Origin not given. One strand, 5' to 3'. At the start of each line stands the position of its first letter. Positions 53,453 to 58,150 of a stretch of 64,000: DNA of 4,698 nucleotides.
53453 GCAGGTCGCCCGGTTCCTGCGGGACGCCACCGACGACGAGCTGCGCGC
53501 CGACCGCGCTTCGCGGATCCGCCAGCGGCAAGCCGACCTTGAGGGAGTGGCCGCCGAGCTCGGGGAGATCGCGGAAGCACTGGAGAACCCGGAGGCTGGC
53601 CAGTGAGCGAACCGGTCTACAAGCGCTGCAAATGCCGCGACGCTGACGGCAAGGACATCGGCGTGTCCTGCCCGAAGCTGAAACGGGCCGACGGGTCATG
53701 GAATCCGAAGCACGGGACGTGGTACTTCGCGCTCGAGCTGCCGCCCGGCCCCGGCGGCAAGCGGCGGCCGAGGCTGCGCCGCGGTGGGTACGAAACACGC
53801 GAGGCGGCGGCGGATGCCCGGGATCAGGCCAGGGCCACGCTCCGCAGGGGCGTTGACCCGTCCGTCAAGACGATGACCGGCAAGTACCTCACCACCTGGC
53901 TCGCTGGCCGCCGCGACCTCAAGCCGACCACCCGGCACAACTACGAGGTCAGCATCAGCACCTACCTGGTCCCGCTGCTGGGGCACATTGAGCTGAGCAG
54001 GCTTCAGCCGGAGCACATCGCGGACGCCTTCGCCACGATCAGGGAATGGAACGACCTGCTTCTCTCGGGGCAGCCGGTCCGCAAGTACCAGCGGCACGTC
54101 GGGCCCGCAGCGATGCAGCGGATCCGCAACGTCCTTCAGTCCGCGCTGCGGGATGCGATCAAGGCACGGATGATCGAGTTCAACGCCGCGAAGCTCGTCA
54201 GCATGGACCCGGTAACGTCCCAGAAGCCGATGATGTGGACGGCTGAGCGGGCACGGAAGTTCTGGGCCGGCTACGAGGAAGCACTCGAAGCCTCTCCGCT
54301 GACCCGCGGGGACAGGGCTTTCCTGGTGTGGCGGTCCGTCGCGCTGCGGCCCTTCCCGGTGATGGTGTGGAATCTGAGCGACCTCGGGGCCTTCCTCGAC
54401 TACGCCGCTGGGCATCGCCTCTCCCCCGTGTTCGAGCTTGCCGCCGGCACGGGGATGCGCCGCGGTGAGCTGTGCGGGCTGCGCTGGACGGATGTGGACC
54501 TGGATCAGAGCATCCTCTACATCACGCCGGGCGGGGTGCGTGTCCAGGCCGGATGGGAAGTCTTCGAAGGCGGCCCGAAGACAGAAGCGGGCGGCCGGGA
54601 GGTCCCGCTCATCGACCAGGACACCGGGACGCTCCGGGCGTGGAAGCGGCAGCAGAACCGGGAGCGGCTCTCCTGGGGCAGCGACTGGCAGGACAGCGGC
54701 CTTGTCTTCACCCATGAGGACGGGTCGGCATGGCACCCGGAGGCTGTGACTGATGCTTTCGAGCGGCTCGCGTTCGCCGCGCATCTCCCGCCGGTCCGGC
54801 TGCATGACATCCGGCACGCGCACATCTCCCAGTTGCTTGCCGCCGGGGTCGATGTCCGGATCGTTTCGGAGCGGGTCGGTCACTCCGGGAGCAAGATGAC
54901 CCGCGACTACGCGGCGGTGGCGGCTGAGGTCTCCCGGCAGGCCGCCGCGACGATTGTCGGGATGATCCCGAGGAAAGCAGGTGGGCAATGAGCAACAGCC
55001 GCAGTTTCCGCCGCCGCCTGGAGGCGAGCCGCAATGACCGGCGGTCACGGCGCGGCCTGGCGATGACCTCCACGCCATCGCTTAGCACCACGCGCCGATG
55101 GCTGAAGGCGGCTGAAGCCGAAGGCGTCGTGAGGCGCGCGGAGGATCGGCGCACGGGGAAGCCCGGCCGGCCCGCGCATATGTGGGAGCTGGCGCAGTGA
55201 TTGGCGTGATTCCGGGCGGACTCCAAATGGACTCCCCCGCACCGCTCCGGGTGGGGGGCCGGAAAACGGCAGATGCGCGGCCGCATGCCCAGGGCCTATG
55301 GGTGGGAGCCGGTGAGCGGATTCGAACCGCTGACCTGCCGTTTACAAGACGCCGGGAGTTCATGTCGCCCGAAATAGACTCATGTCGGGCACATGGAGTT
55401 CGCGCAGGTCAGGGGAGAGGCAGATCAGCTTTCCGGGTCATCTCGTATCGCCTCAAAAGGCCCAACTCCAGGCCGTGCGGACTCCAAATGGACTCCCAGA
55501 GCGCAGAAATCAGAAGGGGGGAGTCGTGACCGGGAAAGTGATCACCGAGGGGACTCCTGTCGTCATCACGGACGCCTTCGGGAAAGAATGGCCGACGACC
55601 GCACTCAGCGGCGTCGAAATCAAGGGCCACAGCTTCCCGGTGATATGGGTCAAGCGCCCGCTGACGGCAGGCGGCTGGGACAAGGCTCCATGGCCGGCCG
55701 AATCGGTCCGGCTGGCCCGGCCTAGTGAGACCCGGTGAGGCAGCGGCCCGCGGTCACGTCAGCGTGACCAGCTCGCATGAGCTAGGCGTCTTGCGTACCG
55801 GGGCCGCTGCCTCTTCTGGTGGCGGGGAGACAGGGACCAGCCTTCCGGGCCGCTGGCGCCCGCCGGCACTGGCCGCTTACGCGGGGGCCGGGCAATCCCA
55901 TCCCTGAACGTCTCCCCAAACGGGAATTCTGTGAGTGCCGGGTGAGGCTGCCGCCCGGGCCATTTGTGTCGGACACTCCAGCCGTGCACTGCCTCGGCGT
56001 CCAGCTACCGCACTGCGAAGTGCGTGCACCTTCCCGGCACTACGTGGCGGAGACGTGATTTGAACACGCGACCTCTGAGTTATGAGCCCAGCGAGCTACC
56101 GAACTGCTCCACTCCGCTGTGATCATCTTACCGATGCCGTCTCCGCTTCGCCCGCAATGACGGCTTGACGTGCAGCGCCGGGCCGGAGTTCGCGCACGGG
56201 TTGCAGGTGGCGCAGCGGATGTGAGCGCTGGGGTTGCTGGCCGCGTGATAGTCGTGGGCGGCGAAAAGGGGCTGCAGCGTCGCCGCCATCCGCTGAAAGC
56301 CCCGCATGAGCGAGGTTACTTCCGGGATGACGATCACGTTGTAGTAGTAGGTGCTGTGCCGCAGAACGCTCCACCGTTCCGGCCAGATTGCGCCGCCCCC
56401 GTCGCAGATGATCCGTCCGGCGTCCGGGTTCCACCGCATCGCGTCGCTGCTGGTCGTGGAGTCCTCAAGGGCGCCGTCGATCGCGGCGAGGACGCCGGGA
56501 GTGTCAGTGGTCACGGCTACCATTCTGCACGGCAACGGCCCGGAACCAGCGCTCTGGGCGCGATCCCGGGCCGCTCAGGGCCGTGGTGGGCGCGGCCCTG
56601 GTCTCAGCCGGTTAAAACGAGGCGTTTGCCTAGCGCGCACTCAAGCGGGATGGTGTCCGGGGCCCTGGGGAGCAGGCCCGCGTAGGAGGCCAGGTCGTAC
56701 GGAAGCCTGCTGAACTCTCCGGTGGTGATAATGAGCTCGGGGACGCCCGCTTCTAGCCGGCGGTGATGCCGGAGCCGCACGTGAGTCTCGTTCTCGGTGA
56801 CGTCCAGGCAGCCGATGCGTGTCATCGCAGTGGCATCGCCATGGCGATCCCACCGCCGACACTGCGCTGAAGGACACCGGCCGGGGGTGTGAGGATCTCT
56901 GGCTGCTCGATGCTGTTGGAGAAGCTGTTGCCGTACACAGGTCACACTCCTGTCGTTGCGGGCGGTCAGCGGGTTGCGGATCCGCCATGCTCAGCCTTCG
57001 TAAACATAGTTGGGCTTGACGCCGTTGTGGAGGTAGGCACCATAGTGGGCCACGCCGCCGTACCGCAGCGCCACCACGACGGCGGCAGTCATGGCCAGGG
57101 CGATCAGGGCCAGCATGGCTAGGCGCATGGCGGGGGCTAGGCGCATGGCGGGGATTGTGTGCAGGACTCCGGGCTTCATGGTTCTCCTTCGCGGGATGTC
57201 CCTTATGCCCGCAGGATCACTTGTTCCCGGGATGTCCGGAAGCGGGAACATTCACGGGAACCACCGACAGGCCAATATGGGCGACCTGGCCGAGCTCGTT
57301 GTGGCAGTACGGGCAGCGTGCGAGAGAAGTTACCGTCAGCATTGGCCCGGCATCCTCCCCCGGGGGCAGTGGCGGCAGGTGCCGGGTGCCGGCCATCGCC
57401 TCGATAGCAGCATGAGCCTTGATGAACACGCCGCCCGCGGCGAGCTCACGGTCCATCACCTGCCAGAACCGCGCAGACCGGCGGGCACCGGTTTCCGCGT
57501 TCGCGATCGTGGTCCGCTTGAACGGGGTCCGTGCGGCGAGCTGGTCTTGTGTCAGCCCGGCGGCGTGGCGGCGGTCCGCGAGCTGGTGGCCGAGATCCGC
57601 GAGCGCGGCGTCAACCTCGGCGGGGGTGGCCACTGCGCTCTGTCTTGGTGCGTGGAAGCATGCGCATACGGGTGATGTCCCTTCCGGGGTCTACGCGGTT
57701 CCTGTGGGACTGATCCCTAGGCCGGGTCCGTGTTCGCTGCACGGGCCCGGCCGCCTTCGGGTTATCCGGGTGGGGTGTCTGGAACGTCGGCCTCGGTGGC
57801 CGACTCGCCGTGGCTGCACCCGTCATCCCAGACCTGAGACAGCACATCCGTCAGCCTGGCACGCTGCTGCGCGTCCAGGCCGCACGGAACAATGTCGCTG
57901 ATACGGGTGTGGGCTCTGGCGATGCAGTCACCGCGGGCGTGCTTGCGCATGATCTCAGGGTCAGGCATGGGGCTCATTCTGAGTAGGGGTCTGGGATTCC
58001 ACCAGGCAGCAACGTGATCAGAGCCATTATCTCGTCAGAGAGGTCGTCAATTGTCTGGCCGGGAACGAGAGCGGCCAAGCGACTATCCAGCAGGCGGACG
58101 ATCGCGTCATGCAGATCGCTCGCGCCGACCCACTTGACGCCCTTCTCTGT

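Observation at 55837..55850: A tRNA-linked structured RNA carries the exact complement of the capsid anti-SD element (candidate trans-activator)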

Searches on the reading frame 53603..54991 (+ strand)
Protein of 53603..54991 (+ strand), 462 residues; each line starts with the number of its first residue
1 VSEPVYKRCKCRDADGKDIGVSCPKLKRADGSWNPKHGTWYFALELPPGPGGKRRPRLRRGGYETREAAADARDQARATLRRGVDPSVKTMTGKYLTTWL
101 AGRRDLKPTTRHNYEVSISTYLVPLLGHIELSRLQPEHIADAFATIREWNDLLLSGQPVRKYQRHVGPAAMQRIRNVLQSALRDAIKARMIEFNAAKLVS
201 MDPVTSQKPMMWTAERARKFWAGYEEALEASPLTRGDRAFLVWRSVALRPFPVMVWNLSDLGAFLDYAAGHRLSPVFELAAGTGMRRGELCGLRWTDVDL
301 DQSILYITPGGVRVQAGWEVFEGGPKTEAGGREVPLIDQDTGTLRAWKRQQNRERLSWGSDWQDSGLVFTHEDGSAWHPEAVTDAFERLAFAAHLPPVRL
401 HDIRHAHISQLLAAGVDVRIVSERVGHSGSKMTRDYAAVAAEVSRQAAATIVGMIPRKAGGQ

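Call 16: search_protein_families(library=pfam, proteins=[window:53603-54991:+], max_evalue=0.01)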
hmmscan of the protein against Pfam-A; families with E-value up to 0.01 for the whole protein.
window:53603-54991:+ (462 aa): 3 families
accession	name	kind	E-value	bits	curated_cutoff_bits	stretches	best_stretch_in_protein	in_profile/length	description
PF00589.27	Phage_integrase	-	2.4e-22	79.9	27.1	1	265-441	15-170/172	Phage integrase family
PF14659.12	Phage_int_SAM_3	-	2.4e-06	28.1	22.6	1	94-141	4-52/58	Phage integrase, N-terminal SAM-like domain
PF13356.12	Arm-DNA-bind_3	-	0.0028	18.2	27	1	38-88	32-78/83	Arm DNA-binding domain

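Call 17: search_protein_families(library=phrogs, proteins=[window:53603-54991:+], max_evalue=0.001)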
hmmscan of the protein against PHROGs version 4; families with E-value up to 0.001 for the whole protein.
window:53603-54991:+ (462 aa): 5 families
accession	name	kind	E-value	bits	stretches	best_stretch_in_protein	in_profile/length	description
phrog_1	-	integration and excision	3.4e-59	202.6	2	257-457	272-453/611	integrase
phrog_216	-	integration and excision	2.6e-24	86.9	1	260-447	60-232/301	integrase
phrog_7685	-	integration and excision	2.2e-08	34.9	1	330-451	127-235/240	integrase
phrog_34557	-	integration and excision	0.00014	22.6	1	283-446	10-173/183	integrase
phrog_35951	-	unknown function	0.00058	21.3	0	394-458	17-81/97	-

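Call 22: find_related_loci(query=window:53603-54991:+, collection=viral_contigs, flank=4000)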
Query window:53603-54991:+ (462 aa) in viral_contigs; peptide patterns used: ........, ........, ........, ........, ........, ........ (x = any residue, [..] = any of these).
1 stretches matched a pattern, but none encodes a relative of the query by tblastn (E <= 1e-3).

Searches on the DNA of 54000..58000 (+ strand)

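Call 8: search_dna_similar(query=window:54000-58000:+, collection=phages, mode=near, max_rows=30)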
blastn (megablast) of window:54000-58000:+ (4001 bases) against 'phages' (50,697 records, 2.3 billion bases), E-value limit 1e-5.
No match.

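Call 32: search_rna_families(source=window, start=55650, end=56200, threshold=evalue, max_evalue=10)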
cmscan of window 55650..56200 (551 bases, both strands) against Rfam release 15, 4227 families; matches with E-value up to 10: 8.
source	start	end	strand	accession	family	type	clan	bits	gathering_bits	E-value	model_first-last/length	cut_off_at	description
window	56045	56118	-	RF00005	tRNA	Gene; tRNA;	CL00001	58.6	29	3.6e-12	1-71/71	no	tRNA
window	55730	55820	+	RF03703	mir-3622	Gene; miRNA;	-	19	78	0.97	1-84/84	no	mir-3622 microRNA precursor family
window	55728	55823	+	RF00888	mir-770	Gene; miRNA;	-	16.9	83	4.3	1-83/83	no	mir-770 microRNA precursor family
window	55730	55820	-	RF03703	mir-3622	Gene; miRNA;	-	15.7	78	6.2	1-84/84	no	mir-3622 microRNA precursor family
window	55935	56000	+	RF03203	mir-3070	Gene; miRNA;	-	15.4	75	2.3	1-89/89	no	mir-3070 microRNA precursor family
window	55680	55722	-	RF01680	P5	Gene; sRNA;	-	15.1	60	5.2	1-71/71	no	Pseudomonas sRNA P5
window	55730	55820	+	RF04159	MIR1437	Gene; miRNA;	-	14.9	168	7.8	1-192/192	no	MIR1437 microRNA precursor family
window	55714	55838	+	RF03329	mir-4743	Gene; miRNA;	-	13.8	72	9.3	1-101/101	no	mir-4743 microRNA precursor family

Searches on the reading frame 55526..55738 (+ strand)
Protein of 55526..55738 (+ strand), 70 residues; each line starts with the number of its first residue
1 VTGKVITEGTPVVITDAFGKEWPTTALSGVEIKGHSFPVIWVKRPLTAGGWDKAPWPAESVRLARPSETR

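Call 43: find_related_loci(query=window:55526-55738:+, collection=viral_contigs, flank=3000)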
Query window:55526-55738:+ (70 aa) in viral_contigs; peptide patterns used: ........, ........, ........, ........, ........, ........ (x = any residue, [..] = any of these).
18 stretches matched a pattern, but none encodes a relative of the query by tblastn (E <= 1e-3).

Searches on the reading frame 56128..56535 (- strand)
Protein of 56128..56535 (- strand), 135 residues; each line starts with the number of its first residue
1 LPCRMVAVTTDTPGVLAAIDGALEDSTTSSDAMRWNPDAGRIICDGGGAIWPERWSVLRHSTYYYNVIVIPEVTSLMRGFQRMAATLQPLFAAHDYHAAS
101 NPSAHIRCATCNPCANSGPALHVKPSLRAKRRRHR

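Call 16: search_protein_families(library=pfam, proteins=[window:56128-56535:-], max_evalue=0.01)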
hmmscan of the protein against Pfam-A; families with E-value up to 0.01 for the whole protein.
window:56128-56535:- (135 aa): 0 families

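Call 17: search_protein_families(library=phrogs, proteins=[window:56128-56535:-], max_evalue=0.001)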
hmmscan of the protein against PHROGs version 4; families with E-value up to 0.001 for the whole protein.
window:56128-56535:- (135 aa): 0 families

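Call 42: find_related_loci(query=window:56128-56535:-, collection=viral_contigs, flank=3000)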
Query window:56128-56535:- (135 aa) in viral_contigs; peptide patterns used: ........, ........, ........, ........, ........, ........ (x = any residue, [..] = any of these).
No stretch of DNA in the collection matches any of the patterns.
